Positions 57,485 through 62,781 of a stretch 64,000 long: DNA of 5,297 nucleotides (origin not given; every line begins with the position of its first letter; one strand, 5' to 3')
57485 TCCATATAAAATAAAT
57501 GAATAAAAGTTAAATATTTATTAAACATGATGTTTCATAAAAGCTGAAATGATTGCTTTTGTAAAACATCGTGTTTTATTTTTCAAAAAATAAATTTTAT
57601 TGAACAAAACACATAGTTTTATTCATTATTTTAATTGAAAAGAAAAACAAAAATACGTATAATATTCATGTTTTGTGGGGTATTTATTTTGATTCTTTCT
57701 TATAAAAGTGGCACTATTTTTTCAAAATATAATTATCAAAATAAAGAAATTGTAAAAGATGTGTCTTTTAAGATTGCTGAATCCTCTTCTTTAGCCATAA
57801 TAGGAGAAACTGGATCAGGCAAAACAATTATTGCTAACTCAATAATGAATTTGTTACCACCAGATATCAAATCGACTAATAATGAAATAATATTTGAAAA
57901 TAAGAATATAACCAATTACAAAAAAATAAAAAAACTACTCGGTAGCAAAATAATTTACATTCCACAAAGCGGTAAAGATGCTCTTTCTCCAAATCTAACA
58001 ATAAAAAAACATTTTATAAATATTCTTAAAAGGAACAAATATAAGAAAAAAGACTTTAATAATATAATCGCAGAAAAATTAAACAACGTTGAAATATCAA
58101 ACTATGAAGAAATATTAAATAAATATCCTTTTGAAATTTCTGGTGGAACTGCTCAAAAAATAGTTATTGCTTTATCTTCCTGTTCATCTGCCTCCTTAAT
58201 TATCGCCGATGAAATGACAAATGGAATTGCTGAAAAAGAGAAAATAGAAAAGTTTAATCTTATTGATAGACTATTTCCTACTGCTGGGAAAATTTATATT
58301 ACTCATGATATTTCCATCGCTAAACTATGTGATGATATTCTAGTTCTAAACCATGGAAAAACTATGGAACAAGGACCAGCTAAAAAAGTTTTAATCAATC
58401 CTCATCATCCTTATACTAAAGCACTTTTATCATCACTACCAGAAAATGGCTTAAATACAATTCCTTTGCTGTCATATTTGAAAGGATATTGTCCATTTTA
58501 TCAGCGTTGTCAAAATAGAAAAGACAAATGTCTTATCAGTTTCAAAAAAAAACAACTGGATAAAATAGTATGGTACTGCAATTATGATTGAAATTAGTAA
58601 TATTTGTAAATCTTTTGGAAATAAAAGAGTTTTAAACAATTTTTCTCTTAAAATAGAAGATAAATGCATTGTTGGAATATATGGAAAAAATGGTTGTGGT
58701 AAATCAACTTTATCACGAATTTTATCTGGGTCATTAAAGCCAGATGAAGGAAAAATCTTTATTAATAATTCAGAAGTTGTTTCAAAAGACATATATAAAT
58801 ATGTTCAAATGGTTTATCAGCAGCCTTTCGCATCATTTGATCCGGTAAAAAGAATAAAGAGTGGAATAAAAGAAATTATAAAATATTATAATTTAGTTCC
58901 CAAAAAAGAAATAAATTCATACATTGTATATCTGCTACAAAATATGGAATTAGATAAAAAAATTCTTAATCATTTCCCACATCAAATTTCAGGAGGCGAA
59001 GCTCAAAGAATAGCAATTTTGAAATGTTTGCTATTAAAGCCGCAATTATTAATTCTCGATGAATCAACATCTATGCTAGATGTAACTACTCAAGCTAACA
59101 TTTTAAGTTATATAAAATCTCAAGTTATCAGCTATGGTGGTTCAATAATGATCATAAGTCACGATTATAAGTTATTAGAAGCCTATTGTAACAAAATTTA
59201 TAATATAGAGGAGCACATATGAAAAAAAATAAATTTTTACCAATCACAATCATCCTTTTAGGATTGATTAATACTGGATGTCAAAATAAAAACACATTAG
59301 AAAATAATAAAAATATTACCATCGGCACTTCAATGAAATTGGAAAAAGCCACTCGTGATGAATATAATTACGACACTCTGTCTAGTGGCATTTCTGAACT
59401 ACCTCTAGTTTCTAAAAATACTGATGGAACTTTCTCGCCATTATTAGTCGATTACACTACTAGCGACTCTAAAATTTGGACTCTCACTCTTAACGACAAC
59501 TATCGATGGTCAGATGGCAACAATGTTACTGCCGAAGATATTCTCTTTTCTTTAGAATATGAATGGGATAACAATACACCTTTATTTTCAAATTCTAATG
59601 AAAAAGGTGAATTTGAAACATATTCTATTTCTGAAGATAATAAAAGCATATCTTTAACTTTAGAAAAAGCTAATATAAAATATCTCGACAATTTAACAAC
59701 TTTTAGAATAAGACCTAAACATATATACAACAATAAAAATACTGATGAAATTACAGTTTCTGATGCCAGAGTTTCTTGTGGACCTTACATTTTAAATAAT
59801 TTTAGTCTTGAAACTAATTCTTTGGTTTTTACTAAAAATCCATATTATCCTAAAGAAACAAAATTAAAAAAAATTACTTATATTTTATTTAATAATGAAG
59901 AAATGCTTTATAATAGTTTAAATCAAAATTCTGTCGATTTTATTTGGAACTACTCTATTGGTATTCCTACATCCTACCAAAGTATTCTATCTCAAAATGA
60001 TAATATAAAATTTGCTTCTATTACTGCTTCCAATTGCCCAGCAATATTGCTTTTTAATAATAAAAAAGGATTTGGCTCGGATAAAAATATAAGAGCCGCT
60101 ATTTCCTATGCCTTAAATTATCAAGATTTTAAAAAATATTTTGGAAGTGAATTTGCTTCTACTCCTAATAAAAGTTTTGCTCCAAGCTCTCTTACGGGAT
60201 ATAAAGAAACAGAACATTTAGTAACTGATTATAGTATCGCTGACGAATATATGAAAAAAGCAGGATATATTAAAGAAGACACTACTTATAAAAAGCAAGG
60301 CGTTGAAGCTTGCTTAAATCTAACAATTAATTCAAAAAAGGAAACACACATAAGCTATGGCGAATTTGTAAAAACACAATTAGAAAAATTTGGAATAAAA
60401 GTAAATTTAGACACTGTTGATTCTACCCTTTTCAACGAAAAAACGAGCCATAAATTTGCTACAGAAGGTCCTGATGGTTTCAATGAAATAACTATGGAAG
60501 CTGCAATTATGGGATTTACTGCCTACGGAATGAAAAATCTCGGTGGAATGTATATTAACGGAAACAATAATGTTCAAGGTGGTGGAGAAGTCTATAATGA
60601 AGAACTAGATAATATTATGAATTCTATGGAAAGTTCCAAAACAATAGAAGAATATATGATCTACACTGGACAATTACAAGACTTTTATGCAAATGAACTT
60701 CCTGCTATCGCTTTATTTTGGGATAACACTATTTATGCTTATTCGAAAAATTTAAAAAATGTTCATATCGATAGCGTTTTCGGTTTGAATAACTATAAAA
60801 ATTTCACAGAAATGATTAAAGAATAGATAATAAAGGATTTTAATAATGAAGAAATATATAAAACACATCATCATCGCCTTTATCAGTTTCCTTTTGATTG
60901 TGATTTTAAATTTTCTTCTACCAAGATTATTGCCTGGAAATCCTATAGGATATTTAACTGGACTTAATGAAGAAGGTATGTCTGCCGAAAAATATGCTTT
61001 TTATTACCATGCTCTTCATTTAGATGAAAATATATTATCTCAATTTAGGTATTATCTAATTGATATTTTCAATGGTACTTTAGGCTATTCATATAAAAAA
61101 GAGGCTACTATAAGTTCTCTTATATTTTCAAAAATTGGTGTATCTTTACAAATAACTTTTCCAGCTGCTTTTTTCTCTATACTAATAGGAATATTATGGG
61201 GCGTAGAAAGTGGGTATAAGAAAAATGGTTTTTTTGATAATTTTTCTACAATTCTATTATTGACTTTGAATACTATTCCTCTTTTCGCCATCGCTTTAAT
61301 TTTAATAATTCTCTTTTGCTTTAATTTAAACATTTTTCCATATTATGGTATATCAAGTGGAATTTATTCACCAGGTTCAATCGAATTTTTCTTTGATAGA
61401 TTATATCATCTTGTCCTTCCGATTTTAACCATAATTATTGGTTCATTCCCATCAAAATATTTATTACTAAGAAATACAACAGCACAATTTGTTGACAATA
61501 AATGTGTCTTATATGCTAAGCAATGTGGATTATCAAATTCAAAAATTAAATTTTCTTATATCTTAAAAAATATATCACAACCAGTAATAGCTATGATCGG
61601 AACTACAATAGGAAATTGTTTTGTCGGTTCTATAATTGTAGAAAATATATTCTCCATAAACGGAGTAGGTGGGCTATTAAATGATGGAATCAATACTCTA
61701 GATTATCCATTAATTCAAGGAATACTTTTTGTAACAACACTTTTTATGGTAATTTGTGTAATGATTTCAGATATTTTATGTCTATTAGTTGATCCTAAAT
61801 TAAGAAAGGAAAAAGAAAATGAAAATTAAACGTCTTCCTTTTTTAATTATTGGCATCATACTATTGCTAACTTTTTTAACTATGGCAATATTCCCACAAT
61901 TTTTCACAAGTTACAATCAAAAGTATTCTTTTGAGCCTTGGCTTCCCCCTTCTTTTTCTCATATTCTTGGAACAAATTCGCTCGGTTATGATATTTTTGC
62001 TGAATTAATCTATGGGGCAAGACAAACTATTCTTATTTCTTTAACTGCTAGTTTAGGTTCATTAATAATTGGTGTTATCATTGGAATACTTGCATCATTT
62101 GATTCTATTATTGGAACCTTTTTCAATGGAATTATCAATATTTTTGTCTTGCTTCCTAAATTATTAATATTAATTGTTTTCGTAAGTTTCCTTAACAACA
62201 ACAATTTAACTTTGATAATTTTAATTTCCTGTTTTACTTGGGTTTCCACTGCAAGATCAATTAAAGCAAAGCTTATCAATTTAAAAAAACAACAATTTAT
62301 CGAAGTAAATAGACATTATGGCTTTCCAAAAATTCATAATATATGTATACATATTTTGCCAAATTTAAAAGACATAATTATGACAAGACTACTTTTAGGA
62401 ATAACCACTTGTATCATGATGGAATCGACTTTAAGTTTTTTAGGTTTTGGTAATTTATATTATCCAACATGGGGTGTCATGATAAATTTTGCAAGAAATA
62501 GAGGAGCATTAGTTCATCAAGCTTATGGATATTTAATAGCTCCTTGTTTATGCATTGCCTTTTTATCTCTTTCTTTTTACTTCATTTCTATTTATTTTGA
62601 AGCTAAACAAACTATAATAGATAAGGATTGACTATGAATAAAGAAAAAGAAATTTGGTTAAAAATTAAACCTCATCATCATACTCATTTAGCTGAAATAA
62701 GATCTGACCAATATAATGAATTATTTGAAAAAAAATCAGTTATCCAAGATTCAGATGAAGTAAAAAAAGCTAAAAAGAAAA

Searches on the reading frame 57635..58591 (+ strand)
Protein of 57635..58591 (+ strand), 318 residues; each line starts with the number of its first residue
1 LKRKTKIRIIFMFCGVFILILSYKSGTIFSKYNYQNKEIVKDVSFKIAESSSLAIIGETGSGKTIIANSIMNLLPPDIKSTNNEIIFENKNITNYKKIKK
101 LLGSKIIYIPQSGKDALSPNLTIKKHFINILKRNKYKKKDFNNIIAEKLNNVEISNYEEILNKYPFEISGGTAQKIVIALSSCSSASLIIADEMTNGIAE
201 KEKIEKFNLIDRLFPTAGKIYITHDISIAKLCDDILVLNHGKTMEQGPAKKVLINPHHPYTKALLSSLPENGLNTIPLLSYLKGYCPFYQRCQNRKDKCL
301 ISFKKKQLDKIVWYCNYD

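Call 56: search_protein_families(library=pfam, proteins=[window:57635-58591:+], max_evalue=0.000001)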
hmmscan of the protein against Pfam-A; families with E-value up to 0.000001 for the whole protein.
window:57635-58591:+ (318 aa): 2 families
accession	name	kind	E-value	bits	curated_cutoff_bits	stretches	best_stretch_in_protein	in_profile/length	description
PF00005.33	ABC_tran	-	1.3e-21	78.1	25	1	40-196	1-137/137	ABC transporter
PF08352.17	oligo_HPY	-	1.1e-12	48.6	27.1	1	244-299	1-65/65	Oligopeptide/dipeptide transporter, C-terminal region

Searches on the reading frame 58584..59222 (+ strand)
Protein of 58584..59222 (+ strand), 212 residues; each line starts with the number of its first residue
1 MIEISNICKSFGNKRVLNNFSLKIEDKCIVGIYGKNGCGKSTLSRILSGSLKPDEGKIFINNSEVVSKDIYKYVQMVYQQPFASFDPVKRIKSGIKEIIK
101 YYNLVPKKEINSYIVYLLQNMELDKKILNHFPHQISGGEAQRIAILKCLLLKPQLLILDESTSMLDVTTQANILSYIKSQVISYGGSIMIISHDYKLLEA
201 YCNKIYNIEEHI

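Call 56: search_protein_families(library=pfam, proteins=[window:58584-59222:+], max_evalue=0.000001)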
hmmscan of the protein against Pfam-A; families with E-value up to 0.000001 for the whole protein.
window:58584-59222:+ (212 aa): 2 families
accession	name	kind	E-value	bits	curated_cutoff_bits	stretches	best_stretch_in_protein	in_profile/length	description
PF00005.33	ABC_tran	-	3.2e-27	96.3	25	1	17-163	1-137/137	ABC transporter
PF02463.25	SMC_N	-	5e-07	29.8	40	0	8-208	10-211/220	RecF/RecN/SMC N terminal domain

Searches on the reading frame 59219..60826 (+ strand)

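Call 55: search_protein_families(library=pfam, proteins=[window:59219-60826:+], max_evalue=0.00001)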
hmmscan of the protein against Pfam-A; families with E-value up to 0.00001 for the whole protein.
window:59219-60826:+ (535 aa): 1 family
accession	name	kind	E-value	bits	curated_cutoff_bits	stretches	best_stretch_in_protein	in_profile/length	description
PF00496.27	SBP_bac_5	-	3.1e-46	158.6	32.4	1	79-409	9-335/368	Bacterial extracellular solute-binding proteins, family 5 Middle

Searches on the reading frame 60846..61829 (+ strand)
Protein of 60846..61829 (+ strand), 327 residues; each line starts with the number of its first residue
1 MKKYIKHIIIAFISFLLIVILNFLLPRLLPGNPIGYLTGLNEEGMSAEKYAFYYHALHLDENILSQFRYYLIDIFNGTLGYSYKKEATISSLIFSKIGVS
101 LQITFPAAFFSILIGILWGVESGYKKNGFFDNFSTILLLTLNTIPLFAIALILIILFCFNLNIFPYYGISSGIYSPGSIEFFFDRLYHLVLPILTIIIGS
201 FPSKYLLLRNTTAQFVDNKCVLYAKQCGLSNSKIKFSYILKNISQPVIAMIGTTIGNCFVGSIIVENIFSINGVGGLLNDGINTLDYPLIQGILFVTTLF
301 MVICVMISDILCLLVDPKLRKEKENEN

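Call 56: search_protein_families(library=pfam, proteins=[window:60846-61829:+], max_evalue=0.000001)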
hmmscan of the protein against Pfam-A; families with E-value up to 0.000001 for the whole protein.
window:60846-61829:+ (327 aa): 1 family
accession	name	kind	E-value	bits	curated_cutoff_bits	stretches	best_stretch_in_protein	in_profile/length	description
PF00528.27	BPD_transp_1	-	2.9e-32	112.3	26.4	1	112-321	2-184/184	Binding-protein-dependent transport system inner membrane component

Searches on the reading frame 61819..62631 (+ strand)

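Call 56: search_protein_families(library=pfam, proteins=[window:61819-62631:+], max_evalue=0.000001)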
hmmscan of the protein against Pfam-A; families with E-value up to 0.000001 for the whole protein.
window:61819-62631:+ (270 aa): 1 family
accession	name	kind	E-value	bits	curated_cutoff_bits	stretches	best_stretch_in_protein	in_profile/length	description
PF00528.27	BPD_transp_1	-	1.1e-16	61.5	26.4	1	85-263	1-181/184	Binding-protein-dependent transport system inner membrane component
